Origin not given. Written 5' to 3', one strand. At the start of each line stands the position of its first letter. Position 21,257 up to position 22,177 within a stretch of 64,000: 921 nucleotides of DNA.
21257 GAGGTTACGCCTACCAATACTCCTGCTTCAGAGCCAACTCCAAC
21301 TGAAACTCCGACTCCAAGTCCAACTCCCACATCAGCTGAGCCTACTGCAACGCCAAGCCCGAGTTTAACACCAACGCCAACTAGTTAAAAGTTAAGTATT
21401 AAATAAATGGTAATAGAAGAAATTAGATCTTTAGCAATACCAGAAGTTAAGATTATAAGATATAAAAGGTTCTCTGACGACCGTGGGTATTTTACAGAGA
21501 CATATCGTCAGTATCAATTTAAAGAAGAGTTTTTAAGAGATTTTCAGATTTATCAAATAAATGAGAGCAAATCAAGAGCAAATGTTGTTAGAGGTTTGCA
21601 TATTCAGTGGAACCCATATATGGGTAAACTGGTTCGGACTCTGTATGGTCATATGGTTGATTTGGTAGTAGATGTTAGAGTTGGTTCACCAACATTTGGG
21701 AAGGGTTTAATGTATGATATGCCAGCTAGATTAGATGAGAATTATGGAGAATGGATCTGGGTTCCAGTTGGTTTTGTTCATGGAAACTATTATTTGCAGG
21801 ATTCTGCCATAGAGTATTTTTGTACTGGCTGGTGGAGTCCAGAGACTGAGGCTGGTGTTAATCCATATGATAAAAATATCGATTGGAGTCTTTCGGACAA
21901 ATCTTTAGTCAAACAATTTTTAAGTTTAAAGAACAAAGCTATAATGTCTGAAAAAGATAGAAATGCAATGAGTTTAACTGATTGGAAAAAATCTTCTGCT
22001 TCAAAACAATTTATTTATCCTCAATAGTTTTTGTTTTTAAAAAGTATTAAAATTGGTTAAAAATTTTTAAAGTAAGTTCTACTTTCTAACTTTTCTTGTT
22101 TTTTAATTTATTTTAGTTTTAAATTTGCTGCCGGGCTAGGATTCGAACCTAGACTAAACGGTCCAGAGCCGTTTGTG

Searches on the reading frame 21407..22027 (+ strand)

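Call 52: search_protein_families(library=pfam, proteins=[window:21407-22027:+], max_evalue=0.01)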
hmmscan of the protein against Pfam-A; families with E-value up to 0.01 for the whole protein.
window:21407-22027:+ (206 aa): 1 family
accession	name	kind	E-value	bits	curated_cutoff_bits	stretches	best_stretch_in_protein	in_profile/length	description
PF00908.23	dTDP_sugar_isom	-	3e-41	141.4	27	1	9-191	2-167/168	dTDP-4-dehydrorhamnose 3,5-epimerase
